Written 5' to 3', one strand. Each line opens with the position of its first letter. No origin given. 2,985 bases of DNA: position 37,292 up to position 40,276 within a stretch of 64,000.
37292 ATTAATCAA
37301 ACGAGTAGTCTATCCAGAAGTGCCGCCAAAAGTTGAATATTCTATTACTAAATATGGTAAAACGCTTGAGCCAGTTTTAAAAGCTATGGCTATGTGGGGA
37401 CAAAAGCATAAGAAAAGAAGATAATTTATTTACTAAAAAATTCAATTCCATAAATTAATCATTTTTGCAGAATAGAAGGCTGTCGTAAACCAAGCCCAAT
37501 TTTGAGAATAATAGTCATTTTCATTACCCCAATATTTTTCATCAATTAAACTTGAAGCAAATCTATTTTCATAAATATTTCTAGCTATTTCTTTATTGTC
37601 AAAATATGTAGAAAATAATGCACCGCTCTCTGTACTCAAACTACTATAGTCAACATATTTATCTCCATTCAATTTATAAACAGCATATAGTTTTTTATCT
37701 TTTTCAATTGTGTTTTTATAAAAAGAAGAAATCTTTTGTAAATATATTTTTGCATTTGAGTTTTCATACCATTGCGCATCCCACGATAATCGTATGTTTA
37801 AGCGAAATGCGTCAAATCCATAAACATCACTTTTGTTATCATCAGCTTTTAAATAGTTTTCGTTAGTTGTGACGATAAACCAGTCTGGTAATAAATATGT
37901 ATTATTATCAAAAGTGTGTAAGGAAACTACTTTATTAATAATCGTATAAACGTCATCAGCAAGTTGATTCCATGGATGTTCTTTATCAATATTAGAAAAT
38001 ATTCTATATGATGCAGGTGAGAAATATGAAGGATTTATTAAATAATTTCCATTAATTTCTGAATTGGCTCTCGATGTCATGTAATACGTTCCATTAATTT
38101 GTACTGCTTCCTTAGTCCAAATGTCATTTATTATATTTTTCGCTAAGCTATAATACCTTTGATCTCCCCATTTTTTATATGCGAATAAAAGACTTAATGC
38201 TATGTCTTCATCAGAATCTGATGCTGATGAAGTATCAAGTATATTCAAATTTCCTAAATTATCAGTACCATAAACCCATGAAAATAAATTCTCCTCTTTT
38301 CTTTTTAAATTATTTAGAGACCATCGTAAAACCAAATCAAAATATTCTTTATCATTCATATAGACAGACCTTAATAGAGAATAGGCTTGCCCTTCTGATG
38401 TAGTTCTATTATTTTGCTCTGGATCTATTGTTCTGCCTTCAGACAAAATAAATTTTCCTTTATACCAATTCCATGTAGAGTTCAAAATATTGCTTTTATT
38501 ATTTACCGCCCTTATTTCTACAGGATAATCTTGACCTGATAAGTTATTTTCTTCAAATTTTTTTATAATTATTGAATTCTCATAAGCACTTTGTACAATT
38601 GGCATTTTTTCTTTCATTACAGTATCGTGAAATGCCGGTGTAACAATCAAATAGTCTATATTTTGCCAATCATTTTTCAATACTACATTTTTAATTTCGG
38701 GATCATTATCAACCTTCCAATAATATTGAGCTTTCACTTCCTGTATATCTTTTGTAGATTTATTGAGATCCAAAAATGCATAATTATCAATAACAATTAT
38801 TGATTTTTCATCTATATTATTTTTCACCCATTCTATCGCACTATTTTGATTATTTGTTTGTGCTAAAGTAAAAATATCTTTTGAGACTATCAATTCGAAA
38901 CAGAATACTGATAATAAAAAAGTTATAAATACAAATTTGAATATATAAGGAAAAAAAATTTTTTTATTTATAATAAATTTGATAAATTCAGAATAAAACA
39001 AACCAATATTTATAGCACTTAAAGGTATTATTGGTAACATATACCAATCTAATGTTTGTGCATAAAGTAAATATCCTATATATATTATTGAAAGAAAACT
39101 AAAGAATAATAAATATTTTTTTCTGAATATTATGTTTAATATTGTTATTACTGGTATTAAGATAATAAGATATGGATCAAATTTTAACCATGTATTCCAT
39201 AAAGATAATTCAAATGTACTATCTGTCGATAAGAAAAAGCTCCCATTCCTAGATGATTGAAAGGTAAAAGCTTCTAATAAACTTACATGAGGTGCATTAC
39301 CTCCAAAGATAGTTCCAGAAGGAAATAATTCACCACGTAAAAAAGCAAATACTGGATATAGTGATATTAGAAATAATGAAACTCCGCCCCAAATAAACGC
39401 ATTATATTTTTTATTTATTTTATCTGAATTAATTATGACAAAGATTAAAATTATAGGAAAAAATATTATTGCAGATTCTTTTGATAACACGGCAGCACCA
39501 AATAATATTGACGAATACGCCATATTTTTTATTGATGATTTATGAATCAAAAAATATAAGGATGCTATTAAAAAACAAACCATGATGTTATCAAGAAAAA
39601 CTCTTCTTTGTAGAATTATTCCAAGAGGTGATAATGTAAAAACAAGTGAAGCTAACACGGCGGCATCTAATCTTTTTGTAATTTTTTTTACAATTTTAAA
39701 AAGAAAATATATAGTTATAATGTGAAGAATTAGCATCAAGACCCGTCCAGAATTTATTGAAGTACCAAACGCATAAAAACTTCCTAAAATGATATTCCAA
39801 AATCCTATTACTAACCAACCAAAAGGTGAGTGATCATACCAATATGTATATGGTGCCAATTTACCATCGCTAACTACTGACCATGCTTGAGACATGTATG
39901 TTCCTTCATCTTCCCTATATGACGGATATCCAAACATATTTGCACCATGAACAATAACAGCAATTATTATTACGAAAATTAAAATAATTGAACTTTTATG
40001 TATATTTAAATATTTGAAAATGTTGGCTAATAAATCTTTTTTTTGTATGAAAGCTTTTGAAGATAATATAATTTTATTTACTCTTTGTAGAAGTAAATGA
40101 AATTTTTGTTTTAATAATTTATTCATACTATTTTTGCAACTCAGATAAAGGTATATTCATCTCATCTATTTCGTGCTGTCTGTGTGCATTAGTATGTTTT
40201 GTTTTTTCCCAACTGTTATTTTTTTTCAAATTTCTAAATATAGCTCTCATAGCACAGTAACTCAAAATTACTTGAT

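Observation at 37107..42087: Exopolysaccharide module: processive QxxRW GT2 synthase plus a GT-C::GH8 fusion protein, next to an HxlR regulator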

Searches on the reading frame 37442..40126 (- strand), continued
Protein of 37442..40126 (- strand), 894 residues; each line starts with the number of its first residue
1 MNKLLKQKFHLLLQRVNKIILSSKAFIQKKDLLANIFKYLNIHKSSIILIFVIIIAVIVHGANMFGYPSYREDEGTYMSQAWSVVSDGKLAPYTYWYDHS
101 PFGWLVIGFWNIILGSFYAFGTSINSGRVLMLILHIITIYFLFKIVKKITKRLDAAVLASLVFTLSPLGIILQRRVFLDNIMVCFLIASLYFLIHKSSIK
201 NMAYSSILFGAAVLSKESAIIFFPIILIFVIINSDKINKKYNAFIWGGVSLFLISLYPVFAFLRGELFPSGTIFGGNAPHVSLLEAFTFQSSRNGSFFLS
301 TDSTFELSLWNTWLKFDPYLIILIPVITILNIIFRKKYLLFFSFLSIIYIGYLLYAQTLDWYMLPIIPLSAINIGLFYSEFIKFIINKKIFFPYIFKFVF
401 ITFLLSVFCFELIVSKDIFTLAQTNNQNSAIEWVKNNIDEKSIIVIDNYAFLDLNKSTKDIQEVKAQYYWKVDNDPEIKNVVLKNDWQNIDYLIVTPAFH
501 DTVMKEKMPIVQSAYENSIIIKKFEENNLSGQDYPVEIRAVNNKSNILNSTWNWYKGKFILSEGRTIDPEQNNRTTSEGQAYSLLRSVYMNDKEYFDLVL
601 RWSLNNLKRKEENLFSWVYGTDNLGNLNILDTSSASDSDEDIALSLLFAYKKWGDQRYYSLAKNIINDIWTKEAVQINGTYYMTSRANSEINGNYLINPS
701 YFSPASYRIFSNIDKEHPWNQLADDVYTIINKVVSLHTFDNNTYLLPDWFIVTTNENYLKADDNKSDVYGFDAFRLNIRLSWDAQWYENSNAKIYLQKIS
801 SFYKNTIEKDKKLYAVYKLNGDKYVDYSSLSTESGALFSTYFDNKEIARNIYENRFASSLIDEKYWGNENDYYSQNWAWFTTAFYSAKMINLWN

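Call 57: search_protein_families(library=pfam, proteins=[L036:6345-7706:+, L014:7170-8435:+, L019:7256-8569:+, L043:2654-3886:+, L041:4580-6067:+, L072:5127-7670:+, L072:7652-8401:+, L012:7607-9154:+, L004:7005-8576:+, L014:12642-13955:+], max_evalue=0.0001)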
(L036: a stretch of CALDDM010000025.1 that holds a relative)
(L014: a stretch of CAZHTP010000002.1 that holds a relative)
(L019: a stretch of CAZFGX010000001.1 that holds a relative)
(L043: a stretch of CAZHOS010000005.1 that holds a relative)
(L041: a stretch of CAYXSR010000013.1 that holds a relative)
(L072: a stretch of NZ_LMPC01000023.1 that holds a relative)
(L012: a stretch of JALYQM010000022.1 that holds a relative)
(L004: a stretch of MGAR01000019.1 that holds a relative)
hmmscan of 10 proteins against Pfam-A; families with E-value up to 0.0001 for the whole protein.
L036:6345-7706:+ (453 aa): 4 families
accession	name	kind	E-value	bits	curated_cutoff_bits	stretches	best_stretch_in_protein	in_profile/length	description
PF01593.30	Amino_oxidase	-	9e-30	104.7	19.8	1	18-419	2-419/443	Flavin containing amine oxidoreductase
PF13450.12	NAD_binding_8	-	1.3e-11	45.1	21.9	1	12-77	1-68/68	NAD(P)-binding Rossmann-like domain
PF01266.30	DAO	-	2.2e-11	44.3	27.9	1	10-43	2-35/353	FAD dependent oxidoreductase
PF00070.33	Pyr_redox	-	2e-05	25.5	22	0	9-43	1-35/82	Pyridine nucleotide-disulphide oxidoreductase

L014:7170-8435:+ (421 aa): 0 families

L019:7256-8569:+ (437 aa): 1 family
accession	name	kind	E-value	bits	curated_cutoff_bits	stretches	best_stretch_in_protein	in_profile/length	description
PF17210.9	SdrD_B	-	6.1e-06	26.8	29.7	1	322-406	6-82/112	SdrD B-like domain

L043:2654-3886:+ (410 aa): 1 family
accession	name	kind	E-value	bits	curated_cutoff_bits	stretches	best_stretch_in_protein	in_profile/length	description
PF01341.22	Glyco_hydro_6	-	8.1e-44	151.1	27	1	148-389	6-299/305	Glycosyl hydrolases family 6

L041:4580-6067:+ (495 aa): 1 family
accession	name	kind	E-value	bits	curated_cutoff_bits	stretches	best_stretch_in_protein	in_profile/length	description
PF00150.24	Cellulase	-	8.5e-29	101.3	23.5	1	67-303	1-270/272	Cellulase (glycosyl hydrolase family 5)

L072:5127-7670:+ (847 aa): 4 families
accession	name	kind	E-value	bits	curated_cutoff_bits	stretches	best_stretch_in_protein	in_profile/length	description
PF09118.17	GO-like_E_set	-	4.3e-21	75.5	25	1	754-845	1-99/100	Galactose oxidase-like, Early set domain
PF13964.12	Kelch_6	-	9.5e-09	35.4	25.3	0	442-497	2-48/50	Kelch motif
PF07250.17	Glyoxal_oxid_N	-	6.3e-06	26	37.5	0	421-566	47-184/243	Glyoxal oxidase N-terminus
PF13418.12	Kelch_4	-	1.7e-05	25.1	21.6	0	503-532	6-35/49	Galactose oxidase, central domain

L072:7652-8401:+ (249 aa): 0 families

L012:7607-9154:+ (515 aa): 0 families

L004:7005-8576:+ (523 aa): 0 families

L014:12642-13955:+ (437 aa): 6 families
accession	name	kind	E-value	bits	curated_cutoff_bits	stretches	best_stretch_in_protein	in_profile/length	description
PF00535.33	Glycos_transf_2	-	4.8e-28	98.6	23.3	1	95-264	1-167/168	Glycosyl transferase family 2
PF13641.12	Glyco_tranf_2_3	-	4.9e-25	89.3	27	1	92-323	1-228/230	Glycosyltransferase like family 2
PF03142.21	Chitin_synth_2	-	3.1e-21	76.1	27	1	168-435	196-490/527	Chitin synthase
PF13632.12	Glyco_trans_2_3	-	2.3e-10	41.1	27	1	176-369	1-153/198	Glycosyl transferase family group 2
PF13506.12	Glyco_transf_21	-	9.5e-08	32.1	21.7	1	165-324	22-174/174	Glycosyl transferase family 21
PF10111.15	Glyco_tranf_2_2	-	9.2e-06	25.8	27.3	1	95-195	1-103/276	Glycosyltransferase like family 2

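Call 60: search_protein_families(library=pfam, proteins=[L041:9677-12313:+, L053:9983-12409:+, L038:9809-12724:+, L043:9902-12697:+, L055:3217-6771:+, L049:4157-6178:+, L063:2537-4810:+, L077:9911-11911:+, L066:3078-5654:-, L074:11710-14085:+], max_evalue=0.0001)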
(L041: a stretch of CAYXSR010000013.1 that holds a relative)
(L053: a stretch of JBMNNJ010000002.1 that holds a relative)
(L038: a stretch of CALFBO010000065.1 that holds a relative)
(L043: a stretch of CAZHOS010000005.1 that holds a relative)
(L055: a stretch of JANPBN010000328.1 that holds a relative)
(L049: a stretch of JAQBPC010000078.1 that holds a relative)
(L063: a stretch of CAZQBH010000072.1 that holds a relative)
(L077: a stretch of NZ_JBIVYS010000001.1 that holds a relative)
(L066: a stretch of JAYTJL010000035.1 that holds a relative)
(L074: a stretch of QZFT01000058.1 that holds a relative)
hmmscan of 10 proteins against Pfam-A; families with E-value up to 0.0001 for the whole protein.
L041:9677-12313:+ (878 aa): 3 families
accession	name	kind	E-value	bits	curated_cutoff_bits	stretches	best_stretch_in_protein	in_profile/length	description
PF00933.27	Glyco_hydro_3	-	2.1e-56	192.1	27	1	534-874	2-316/316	Glycosyl hydrolase family 3 N terminal domain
PF13231.12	PMT_2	-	1.6e-12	48.3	26.1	1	66-220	1-148/160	Dolichyl-phosphate-mannose-protein mannosyltransferase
PF02366.24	PMT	-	2e-06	28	22.7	1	76-229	66-231/245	Dolichyl-phosphate-mannose-protein mannosyltransferase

L053:9983-12409:+ (808 aa): 3 families
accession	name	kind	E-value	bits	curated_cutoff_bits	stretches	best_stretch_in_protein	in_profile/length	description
PF00933.27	Glyco_hydro_3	-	1.5e-41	143.3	27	1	556-801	66-313/316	Glycosyl hydrolase family 3 N terminal domain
PF13231.12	PMT_2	-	8.6e-13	49.2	26.1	1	64-227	1-158/160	Dolichyl-phosphate-mannose-protein mannosyltransferase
PF02366.24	PMT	-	4.5e-09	36.7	22.7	1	73-232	53-236/245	Dolichyl-phosphate-mannose-protein mannosyltransferase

L038:9809-12724:+ (971 aa): 3 families
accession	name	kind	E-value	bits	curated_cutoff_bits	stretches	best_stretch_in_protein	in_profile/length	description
PF01270.23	Glyco_hydro_8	-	2.4e-33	116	24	1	580-827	20-262/341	Glycosyl hydrolases family 8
PF02366.24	PMT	-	2.5e-11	44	22.7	1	139-282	78-234/245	Dolichyl-phosphate-mannose-protein mannosyltransferase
PF13231.12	PMT_2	-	9.4e-08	32.9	26.1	1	129-277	8-156/160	Dolichyl-phosphate-mannose-protein mannosyltransferase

L043:9902-12697:+ (931 aa): 3 families
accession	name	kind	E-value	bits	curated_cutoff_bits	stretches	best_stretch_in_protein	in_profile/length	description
PF01270.23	Glyco_hydro_8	-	1.8e-29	103.3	24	1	573-819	26-265/341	Glycosyl hydrolases family 8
PF02366.24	PMT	-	1.7e-10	41.4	22.7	1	113-239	65-200/245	Dolichyl-phosphate-mannose-protein mannosyltransferase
PF13231.12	PMT_2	-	1.3e-09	38.9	26.1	1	111-255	4-148/160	Dolichyl-phosphate-mannose-protein mannosyltransferase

L055:3217-6771:+ (1184 aa): 3 families
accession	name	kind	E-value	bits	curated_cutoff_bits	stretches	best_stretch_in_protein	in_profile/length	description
PF13231.12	PMT_2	-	9.6e-08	32.8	26.1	1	597-732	17-152/160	Dolichyl-phosphate-mannose-protein mannosyltransferase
PF00226.36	DnaJ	-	1e-06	29.2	27.8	0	79-135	1-63/63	DnaJ domain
PF02366.24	PMT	-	7.5e-05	22.8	22.7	1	605-737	86-230/245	Dolichyl-phosphate-mannose-protein mannosyltransferase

L049:4157-6178:+ (673 aa): 0 families

L063:2537-4810:+ (757 aa): 3 families
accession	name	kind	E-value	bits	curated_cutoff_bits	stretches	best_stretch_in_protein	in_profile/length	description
PF13231.12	PMT_2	-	9.2e-08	32.9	26.1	1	62-216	4-151/160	Dolichyl-phosphate-mannose-protein mannosyltransferase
PF02366.24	PMT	-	5.8e-07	29.8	22.7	1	66-196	63-200/245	Dolichyl-phosphate-mannose-protein mannosyltransferase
PF00933.27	Glyco_hydro_3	-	5.6e-05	23.2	27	0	532-679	15-172/316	Glycosyl hydrolase family 3 N terminal domain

L077:9911-11911:+ (666 aa): 2 families
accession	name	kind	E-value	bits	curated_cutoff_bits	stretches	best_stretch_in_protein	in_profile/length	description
PF13231.12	PMT_2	-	6.3e-12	46.4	26.1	1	96-252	1-152/160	Dolichyl-phosphate-mannose-protein mannosyltransferase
PF02366.24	PMT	-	3.9e-05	23.8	22.7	0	90-252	38-226/245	Dolichyl-phosphate-mannose-protein mannosyltransferase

L066:3078-5654:- (858 aa): 7 families
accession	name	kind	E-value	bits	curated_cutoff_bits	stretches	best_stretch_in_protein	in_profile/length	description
PF09118.17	GO-like_E_set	-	1.6e-24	86.6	25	1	762-857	1-100/100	Galactose oxidase-like, Early set domain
PF13964.12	Kelch_6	-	2e-10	40.7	25.3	0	449-499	2-44/50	Kelch motif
PF07250.17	Glyoxal_oxid_N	-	9.4e-09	35.3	37.5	1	431-572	50-184/243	Glyoxal oxidase N-terminus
PF02018.23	CBM_4_9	-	2.4e-07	31.7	25.9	1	239-336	15-113/136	Carbohydrate binding domain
PF07646.21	Kelch_2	-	8.1e-07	29.1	21.3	0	559-594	2-35/48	Kelch motif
PF24981.1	Beta-prop_ATRN-LZTR1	-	6.7e-06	26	50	0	518-739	1-220/289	Attractin/LZTR1 beta-propeller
PF13418.12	Kelch_4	-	2.8e-05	24.4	21.6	0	509-544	6-41/49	Galactose oxidase, central domain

L074:11710-14085:+ (791 aa): 5 families
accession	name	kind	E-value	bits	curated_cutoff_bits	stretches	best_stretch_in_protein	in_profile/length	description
PF09118.17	GO-like_E_set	-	5.8e-25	87.9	25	1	695-788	1-100/100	Galactose oxidase-like, Early set domain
PF07250.17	Glyoxal_oxid_N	-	2.7e-10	40.4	37.5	1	351-503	48-188/243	Glyoxal oxidase N-terminus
PF13964.12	Kelch_6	-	1.5e-07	31.6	25.3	0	606-644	6-43/50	Kelch motif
PF01344.31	Kelch_1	-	2.5e-07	30.5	20.1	0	430-466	4-39/46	Kelch motif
PF07646.21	Kelch_2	-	1.7e-05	25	21.3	0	428-466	2-41/48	Kelch motif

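Call 65: find_homologous_proteins(query=L065:9976-12675:+, max_evalue=1e-20)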
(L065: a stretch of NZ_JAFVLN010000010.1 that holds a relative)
Query L065:9976-12675:+: 8000 candidates shared short words with the query, none scored E <= 1e-20.
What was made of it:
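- Tried and rejected: The last large protein search, with the Streptomyces ORF, returned nothing (call 65).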

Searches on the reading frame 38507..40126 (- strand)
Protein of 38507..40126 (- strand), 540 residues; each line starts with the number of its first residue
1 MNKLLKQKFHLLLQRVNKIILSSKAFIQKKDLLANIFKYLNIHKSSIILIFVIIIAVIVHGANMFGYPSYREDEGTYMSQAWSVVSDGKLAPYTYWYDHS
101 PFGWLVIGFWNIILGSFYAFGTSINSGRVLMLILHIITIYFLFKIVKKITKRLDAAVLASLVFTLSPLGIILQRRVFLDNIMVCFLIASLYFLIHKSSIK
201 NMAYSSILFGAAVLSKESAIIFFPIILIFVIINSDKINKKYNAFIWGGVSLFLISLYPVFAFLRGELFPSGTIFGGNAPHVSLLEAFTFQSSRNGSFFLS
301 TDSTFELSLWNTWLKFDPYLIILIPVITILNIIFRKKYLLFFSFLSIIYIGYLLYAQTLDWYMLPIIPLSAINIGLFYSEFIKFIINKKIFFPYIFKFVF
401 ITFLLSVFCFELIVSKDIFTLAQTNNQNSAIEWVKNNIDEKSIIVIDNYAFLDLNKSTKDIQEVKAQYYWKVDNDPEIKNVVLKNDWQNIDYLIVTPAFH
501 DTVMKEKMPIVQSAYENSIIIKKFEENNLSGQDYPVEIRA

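Call 44: search_solved_structures(query=A3, max_evalue=1, show_alignments=2)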
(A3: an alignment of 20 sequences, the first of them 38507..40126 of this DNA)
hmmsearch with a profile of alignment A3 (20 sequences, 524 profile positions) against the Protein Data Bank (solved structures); distinct sequences matched with E-value up to 1: 0.
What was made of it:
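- On GT-C glycosyltransferases (PMT_2 / GT39-like): However, a profile search found no PDB relative by sequence (call 44).
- The GT-C has no sequence-level relative in the PDB (call 44), so its acceptor cannot be inferred by homology.
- Tried and rejected: A profile of the GT-C domain found no relative among PDB sequences, even at E<=1 (call 44).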

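Call 45: search_protein_families(library=ncbifam, proteins=[window:38507-40126:-], max_evalue=0.1)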
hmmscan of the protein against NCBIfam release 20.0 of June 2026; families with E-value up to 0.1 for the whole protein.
window:38507-40126:- (540 aa): 1 family
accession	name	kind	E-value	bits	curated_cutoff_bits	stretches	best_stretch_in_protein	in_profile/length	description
NF046093.1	AZOBR_p60025_fam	subfamily_domain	8.9e-07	28.4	150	1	129-249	114-225/232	AZOBR_p60025 family cell surface glycopolymer formation protein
